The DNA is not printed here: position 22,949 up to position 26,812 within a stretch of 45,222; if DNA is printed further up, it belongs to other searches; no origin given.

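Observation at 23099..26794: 1187-aa orphan protein transcribed back-to-back with ankyrin pair B: candidate large effector or toxin-like protein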

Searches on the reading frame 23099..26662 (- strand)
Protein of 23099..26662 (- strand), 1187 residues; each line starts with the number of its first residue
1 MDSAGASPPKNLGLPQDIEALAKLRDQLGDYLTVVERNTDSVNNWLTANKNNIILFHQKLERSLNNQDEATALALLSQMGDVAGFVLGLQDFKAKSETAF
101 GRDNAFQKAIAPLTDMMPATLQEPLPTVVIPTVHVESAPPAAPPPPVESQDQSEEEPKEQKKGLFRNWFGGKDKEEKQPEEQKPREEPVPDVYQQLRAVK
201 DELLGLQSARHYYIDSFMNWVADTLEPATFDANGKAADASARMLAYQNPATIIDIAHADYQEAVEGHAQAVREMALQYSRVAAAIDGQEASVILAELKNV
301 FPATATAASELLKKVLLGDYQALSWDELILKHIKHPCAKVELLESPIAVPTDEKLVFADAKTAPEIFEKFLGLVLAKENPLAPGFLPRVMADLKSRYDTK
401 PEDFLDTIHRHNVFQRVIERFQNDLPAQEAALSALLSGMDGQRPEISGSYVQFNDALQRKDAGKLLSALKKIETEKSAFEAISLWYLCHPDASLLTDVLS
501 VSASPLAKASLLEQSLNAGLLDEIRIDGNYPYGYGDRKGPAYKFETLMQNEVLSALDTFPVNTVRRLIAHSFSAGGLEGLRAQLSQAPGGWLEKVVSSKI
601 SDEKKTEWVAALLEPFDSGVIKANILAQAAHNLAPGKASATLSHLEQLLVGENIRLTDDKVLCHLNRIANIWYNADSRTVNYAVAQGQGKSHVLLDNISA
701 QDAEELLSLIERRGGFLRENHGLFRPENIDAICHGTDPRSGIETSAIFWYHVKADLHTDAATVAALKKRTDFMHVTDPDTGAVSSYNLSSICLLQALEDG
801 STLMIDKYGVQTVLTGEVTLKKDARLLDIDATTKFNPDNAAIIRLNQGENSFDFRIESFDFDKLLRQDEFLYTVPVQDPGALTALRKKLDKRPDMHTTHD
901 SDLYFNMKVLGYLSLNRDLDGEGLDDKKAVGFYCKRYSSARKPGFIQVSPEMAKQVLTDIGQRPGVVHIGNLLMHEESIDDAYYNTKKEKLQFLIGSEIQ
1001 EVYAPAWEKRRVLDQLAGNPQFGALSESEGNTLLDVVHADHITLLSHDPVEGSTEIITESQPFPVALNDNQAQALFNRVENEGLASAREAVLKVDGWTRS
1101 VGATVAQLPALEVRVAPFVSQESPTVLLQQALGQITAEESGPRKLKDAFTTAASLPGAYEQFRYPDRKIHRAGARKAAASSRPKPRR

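Call 3: search_protein_families(library=pfam, proteins=[window:23099-26662:-], max_evalue=1)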
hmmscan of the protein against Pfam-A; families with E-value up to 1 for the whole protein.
window:23099-26662:- (1187 aa): 2 families
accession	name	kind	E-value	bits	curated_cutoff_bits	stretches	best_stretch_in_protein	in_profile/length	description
PF16767.10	KinB_sensor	-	0.2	12.5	27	1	18-119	13-110/122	Sensor domain of alginate biosynthesis sensor protein KinB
PF21910.2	GH85_C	-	0.22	12.4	27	0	31-74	31-73/95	GH85 endohexosaminidases, C-terminal domain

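Call 4: search_protein_families(library=ncbifam, proteins=[window:23099-26662:-], max_evalue=1)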
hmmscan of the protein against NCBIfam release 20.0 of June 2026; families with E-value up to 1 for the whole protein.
window:23099-26662:- (1187 aa): 2 families
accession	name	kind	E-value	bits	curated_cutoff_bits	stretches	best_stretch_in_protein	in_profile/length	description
TIGR01561.1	gde_arch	hypoth_equivalog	0.14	10.9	364.15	1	1027-1084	465-521/569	putative glycogen debranching enzyme, archaeal type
NF047525.1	LIMLP_04285_fam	equivalog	0.31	11.1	100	1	147-188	65-106/136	LIMLP_04285 family protein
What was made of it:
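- Closest known: Ank-repeat effector families of host-associated bacteria. Different: BIG itself has no ankyrin repeats and no similarity to any effector family (calls 3 and 4).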

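Call 5: search_solved_structures(query=window:23099-26662:-, max_evalue=10)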
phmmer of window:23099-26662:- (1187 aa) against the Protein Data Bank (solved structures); distinct sequences matched with E-value up to 10: 1.
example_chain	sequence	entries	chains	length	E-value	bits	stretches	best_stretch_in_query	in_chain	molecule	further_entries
7jro_g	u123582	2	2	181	3.1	8.7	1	127-182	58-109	cytochrome c oxidase subunit 6b-1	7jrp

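Call 6: find_homologous_proteins(query=window:23099-26662:-, max_evalue=0.001)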
Query window:23099-26662:- (1187 aa): 17 proteins with E <= 0.001 among 8000 candidates.
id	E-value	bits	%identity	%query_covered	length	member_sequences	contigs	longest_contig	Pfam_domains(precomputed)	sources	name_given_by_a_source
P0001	0.0e+0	2673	100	100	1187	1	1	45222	-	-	-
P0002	0.0e+0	1265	53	98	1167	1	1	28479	-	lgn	-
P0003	0.0e+0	1192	51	100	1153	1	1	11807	-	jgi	-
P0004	0.0e+0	1164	50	99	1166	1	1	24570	-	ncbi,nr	ncbi:MAG: hypothetical protein K8R48_00840 [Alphaproteobacteria bacterium]|nr:hypothetical protein [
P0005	0.0e+0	1159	50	98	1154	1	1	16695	-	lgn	-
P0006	0.0e+0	1152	49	98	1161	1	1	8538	-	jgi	jgi:hypothetical protein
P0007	5.4e-253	861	42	96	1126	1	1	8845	-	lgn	-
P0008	1.8e-242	826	42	95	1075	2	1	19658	-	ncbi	-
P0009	9.3e-233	794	40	95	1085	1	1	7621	-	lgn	-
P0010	4.5e-208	712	37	99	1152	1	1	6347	-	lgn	-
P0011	1.1e-197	678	34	98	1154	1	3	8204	-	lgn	-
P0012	3.2e-197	676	35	97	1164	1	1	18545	-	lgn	-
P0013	3.6e-183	629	34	99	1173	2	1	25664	-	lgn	-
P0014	4.3e-183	629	34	98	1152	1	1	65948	-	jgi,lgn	jgi:hypothetical protein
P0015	8.6e-173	595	34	96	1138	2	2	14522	-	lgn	-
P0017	3.2e-171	590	32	97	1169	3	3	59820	-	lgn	-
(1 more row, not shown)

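Call 11: find_encoding_contigs(protein=P0014, flank=10000, max_places=2)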
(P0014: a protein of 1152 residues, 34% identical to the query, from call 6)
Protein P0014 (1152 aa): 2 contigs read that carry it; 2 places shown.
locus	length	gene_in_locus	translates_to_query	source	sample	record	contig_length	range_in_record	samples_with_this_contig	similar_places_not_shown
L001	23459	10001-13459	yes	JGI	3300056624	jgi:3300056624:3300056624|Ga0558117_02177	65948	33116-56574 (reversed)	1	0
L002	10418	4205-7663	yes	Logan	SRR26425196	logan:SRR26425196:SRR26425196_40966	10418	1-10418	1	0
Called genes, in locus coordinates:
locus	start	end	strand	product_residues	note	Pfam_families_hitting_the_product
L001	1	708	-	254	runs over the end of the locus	-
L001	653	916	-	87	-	-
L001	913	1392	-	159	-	-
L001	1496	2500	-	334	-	PF04055:Radical_SAM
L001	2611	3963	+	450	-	PF00919:UPF0004, PF04055:Radical_SAM, PF18693:TRAM_2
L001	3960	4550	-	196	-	PF12796:Ank_2, PF13637:Ank_4 (weak), PF13857:Ank_5, PF00023:Ank (weak)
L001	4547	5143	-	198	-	PF12796:Ank_2 (weak)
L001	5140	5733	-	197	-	PF12796:Ank_2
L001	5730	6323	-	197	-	PF00023:Ank (faint), PF12796:Ank_2, PF13637:Ank_4 (faint), PF13857:Ank_5 (weak)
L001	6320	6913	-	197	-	PF00023:Ank (faint), PF12796:Ank_2, PF13637:Ank_4, PF13857:Ank_5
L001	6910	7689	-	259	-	PF13606:Ank_3 (faint), PF00023:Ank (faint), PF12796:Ank_2, PF13637:Ank_4 (faint)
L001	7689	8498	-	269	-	PF13857:Ank_5 (faint), PF12796:Ank_2, PF13606:Ank_3 (faint), PF00023:Ank (weak), PF13637:Ank_4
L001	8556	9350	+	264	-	PF01738:DLH, PF00326:Peptidase_S9 (faint)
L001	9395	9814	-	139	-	PF01741:MscL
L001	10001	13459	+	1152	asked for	-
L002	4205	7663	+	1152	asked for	-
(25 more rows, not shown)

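Call 12: find_encoding_contigs(protein=P0017, flank=10000, max_places=2)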
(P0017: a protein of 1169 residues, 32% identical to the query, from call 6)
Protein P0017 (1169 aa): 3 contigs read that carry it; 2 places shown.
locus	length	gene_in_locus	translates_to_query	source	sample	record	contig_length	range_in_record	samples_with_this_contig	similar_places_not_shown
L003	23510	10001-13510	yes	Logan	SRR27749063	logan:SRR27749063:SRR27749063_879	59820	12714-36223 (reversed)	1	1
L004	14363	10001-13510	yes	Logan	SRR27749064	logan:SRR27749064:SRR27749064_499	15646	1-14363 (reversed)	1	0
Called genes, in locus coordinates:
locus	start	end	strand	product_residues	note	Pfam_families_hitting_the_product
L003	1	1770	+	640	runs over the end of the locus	PF13522:GATase_6, PF13537:GATase_7, PF00733:Asn_synthase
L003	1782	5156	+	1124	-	PF00501:AMP-binding, PF13193:AMP-binding_C (weak), PF01370:Epimerase, PF04321:RmlD_sub_bind (weak), PF07993:NAD_binding_4, PF13521:AAA_28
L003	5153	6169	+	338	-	-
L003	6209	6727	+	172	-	PF14436:EndoU_bacteria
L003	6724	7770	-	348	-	PF04055:Radical_SAM, PF12544:LAM_C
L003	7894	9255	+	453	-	PF00919:UPF0004, PF04055:Radical_SAM, PF01938:TRAM (weak), PF18693:TRAM_2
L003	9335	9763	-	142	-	PF01741:MscL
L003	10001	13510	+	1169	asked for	-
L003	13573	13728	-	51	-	PF08085:Entericidin (weak)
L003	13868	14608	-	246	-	PF13801:Metal_resist (weak)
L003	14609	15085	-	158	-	-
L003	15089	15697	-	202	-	PF07638:Sigma70_ECF (weak), PF04542:Sigma70_r2, PF08281:Sigma70_r4_2, PF04545:Sigma70_r4, PF22233:PhyR_sigma-like (weak)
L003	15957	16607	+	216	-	-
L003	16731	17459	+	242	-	PF12697:Abhydrolase_6 (weak), PF12146:Hydrolase_4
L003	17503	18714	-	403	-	-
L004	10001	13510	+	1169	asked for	-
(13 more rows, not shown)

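Call 13: find_encoding_contigs(protein=P0002, flank=10000, max_places=1)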
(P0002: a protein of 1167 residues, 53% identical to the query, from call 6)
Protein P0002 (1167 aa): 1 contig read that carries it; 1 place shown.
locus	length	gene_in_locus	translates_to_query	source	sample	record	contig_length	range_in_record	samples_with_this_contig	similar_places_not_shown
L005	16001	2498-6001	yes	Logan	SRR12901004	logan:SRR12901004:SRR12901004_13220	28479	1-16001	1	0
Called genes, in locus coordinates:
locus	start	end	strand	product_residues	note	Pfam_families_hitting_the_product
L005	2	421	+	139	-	?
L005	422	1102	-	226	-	PF24521:Ank_KRIT1 (weak), PF12796:Ank_2, PF13637:Ank_4 (weak), PF13606:Ank_3 (faint), PF13857:Ank_5 (faint), PF00023:Ank (weak), PF13637:Ank_4, PF00023:Ank (weak)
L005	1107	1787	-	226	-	PF12796:Ank_2, PF24521:Ank_KRIT1 (faint), PF13606:Ank_3 (faint), PF13637:Ank_4, PF13857:Ank_5, PF00023:Ank, PF13637:Ank_4, PF12796:Ank_2 (weak)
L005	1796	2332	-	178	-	PF12796:Ank_2, PF13606:Ank_3 (faint), PF13637:Ank_4, PF13857:Ank_5 (weak), PF00023:Ank (weak), PF13637:Ank_4 (weak)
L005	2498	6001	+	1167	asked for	-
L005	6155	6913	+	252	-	-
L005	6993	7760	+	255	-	PF12146:Hydrolase_4 (weak)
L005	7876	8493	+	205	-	PF00023:Ank (faint), PF12796:Ank_2, PF13637:Ank_4 (weak)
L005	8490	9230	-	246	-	PF04116:FA_hydroxylase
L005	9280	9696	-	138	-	PF08238:Sel1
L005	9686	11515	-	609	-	PF01368:DHH, PF02272:DHHA1, PF17768:RecJ_OB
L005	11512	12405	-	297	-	PF00892:EamA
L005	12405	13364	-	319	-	PF03320:FBPase_glpX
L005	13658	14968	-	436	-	PF03447:NAD_binding_3, PF00742:Homoserine_dh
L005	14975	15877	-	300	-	PF00691:OmpA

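Call 14: find_encoding_contigs(protein=P0004, flank=10000, max_places=1)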
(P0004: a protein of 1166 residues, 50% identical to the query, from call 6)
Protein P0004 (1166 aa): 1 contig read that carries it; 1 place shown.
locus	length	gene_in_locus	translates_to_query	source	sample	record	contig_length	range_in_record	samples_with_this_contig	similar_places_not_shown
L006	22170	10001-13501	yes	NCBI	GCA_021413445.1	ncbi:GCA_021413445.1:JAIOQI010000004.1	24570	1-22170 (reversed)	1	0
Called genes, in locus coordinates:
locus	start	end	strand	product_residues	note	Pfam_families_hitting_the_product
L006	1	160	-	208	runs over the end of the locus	-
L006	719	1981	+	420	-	PF19658:DUF6161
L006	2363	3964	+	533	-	-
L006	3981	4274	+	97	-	-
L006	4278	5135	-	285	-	-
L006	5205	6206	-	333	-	PF04055:Radical_SAM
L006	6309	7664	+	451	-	PF00919:UPF0004, PF04055:Radical_SAM, PF01938:TRAM (faint), PF18693:TRAM_2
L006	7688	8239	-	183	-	PF00023:Ank (faint), PF12796:Ank_2, PF13606:Ank_3 (faint), PF13637:Ank_4, PF13857:Ank_5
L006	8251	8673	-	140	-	PF01741:MscL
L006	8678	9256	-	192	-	PF12796:Ank_2 (weak)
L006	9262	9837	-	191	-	PF12796:Ank_2, PF13606:Ank_3 (faint), PF13637:Ank_4 (faint), PF13857:Ank_5 (weak), PF00023:Ank (weak)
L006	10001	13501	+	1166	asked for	-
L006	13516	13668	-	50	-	PF08085:Entericidin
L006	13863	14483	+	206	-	-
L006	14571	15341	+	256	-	PF12697:Abhydrolase_6 (weak), PF12146:Hydrolase_4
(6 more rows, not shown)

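Call 15: find_encoding_contigs(protein=P0008, flank=10000, max_places=1)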
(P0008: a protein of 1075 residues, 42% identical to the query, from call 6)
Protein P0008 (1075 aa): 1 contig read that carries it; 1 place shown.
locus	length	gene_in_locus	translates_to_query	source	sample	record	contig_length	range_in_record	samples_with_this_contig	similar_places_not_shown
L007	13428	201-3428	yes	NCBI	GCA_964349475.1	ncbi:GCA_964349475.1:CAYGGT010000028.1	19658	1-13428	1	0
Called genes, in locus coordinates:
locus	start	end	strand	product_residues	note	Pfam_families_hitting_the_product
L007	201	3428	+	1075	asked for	-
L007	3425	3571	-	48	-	PF08085:Entericidin (weak)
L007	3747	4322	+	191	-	-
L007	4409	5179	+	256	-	PF12146:Hydrolase_4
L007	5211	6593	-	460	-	PF07969:Amidohydro_3, PF22429:HutF_N (weak), PF01979:Amidohydro_1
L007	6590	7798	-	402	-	PF01231:IDO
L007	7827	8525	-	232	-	-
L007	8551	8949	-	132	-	-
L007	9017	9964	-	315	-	-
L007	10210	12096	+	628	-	PF00912:Transgly, PF00905:Transpeptidase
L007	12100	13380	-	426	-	-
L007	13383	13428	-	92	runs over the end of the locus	PF10073:GapR_DNA-bd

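Call 16: find_encoding_contigs(protein=P0013, flank=10000, max_places=1)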
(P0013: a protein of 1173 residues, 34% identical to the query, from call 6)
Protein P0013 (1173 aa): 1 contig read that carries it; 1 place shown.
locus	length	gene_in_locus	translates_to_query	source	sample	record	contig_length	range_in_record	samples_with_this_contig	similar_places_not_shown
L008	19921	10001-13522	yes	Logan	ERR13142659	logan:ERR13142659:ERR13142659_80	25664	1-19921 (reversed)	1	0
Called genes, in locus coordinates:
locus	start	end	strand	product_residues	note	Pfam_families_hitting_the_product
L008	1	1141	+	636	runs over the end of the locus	PF13522:GATase_6, PF13537:GATase_7, PF00733:Asn_synthase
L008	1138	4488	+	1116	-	PF00501:AMP-binding, PF13193:AMP-binding_C, PF00550:PP-binding (weak), PF01370:Epimerase, PF07993:NAD_binding_4, PF13521:AAA_28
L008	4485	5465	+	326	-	PF13521:AAA_28 (weak)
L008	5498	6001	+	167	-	PF14436:EndoU_bacteria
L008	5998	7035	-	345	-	PF04055:Radical_SAM, PF12544:LAM_C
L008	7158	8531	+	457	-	PF00919:UPF0004, PF04055:Radical_SAM, PF18693:TRAM_2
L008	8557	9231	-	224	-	PF12796:Ank_2 (weak), PF24521:Ank_KRIT1 (weak), PF13606:Ank_3 (faint), PF13857:Ank_5 (weak), PF00023:Ank (weak), PF12796:Ank_2, PF13637:Ank_4, PF00023:Ank (weak)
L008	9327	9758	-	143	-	PF01741:MscL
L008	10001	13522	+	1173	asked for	-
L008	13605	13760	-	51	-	PF08085:Entericidin (weak)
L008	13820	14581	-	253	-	PF13801:Metal_resist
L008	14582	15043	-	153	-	-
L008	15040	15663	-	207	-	PF07638:Sigma70_ECF (weak), PF04542:Sigma70_r2, PF08281:Sigma70_r4_2, PF04545:Sigma70_r4, PF22233:PhyR_sigma-like (weak)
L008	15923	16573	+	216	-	-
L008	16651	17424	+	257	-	PF02129:Peptidase_S15 (faint), PF00561:Abhydrolase_1 (weak), PF12697:Abhydrolase_6 (weak), PF12146:Hydrolase_4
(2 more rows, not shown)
